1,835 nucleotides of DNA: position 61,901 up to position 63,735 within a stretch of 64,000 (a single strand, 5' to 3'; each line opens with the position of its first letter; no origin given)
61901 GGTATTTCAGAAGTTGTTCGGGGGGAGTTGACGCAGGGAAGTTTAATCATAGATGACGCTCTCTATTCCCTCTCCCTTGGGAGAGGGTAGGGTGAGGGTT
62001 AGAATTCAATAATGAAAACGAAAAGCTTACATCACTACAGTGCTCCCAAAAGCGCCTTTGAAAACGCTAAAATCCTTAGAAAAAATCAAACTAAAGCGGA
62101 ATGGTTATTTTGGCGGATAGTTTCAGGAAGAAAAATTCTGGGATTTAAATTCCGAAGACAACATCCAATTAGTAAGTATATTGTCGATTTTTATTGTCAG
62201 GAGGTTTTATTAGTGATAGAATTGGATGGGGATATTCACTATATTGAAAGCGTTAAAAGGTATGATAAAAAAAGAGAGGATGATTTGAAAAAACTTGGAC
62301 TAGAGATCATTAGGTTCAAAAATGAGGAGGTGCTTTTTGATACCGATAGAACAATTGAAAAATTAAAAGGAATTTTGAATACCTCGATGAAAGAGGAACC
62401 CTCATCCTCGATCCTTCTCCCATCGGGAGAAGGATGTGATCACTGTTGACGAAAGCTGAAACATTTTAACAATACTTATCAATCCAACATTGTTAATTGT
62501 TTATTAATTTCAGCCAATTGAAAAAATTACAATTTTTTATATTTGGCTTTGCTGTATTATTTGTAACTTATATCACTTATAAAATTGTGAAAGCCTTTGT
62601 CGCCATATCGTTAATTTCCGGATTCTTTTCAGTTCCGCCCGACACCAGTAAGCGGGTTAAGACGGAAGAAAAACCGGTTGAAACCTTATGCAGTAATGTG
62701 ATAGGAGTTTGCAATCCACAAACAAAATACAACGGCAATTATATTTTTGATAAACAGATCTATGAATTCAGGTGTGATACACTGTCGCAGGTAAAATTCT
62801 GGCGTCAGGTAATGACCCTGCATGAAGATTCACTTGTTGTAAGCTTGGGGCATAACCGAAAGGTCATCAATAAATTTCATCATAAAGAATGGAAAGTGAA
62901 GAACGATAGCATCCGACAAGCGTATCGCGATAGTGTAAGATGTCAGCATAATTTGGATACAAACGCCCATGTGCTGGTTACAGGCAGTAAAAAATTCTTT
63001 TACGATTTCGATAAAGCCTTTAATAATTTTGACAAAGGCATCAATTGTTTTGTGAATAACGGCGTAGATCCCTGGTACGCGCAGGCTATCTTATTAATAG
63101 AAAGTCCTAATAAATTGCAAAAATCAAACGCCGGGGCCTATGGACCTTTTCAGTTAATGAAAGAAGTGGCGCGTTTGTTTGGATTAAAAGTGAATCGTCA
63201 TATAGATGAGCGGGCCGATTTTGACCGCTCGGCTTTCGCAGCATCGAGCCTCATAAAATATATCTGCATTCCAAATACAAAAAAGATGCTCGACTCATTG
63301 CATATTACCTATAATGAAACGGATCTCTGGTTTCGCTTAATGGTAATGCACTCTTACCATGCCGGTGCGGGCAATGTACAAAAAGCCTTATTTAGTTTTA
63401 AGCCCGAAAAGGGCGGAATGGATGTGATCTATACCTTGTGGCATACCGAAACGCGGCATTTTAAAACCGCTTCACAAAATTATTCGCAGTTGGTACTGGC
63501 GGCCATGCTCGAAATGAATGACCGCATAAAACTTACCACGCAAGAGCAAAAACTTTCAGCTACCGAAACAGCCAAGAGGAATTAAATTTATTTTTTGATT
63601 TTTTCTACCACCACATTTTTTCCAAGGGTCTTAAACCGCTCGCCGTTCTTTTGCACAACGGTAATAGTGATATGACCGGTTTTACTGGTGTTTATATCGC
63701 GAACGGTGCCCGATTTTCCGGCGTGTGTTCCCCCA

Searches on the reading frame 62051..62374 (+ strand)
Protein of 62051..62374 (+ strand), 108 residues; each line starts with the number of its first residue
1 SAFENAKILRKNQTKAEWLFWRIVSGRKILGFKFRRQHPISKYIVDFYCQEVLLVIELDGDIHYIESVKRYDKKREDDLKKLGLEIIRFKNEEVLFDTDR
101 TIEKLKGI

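Call 90: find_related_loci(query=A2, collection=viral_contigs, flank=1200)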
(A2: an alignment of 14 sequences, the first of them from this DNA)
Query A2 (108 aa) in viral_contigs; peptide patterns used: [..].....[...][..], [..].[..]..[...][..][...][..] (x = any residue, [..] = any of these).
70 stretches matched a pattern; 18 encode a relative of the query (tblastn E <= 1e-3); 18 distinct loci.
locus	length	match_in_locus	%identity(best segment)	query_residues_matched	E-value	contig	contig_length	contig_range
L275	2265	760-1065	41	4-106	4e-23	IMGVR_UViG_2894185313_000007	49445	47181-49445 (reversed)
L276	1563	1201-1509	35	5-107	1e-22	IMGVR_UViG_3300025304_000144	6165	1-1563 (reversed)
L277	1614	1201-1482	38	6-99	3e-22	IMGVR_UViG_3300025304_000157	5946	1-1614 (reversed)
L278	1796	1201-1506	38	5-106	4e-22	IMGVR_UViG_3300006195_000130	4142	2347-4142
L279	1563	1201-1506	33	5-106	4e-21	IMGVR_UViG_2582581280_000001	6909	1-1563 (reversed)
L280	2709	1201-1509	34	5-107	3e-21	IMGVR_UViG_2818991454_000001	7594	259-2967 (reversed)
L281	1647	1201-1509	38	5-107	5e-21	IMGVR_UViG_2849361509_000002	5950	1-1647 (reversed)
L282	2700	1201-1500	34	6-105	8e-21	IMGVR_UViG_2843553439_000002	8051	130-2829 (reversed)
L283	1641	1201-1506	36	5-106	2e-20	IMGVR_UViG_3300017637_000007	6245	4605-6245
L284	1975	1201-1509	36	5-107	5e-20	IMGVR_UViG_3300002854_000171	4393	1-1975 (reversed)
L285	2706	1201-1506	31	5-106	5e-20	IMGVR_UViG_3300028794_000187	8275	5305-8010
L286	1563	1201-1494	37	5-102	2e-19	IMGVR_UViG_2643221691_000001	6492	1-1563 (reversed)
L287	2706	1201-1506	34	5-106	3e-19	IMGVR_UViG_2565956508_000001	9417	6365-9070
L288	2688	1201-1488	43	5-102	6e-19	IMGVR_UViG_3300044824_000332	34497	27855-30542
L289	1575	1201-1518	33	1-106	7e-19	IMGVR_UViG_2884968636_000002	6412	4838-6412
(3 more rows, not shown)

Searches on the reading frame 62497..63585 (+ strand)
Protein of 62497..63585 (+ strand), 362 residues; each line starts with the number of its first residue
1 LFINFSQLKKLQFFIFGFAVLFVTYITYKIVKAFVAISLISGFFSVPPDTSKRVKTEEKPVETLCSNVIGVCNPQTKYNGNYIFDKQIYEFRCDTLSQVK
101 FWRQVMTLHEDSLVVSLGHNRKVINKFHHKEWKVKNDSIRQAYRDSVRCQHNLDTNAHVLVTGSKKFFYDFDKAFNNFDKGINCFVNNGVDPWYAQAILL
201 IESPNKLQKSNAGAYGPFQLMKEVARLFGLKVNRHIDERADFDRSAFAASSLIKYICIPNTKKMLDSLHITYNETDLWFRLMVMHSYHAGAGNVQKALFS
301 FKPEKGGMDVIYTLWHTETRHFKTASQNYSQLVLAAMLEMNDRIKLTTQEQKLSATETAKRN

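Call 71: search_protein_families(library=pfam, proteins=[window:62497-63585:+], max_evalue=0.00001)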
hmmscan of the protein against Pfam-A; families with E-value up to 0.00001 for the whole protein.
window:62497-63585:+ (362 aa): 1 family
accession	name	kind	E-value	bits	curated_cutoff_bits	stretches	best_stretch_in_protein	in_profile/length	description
PF01464.25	SLT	-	1.4e-06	28.3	21.3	1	188-298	10-105/117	Transglycosylase SLT domain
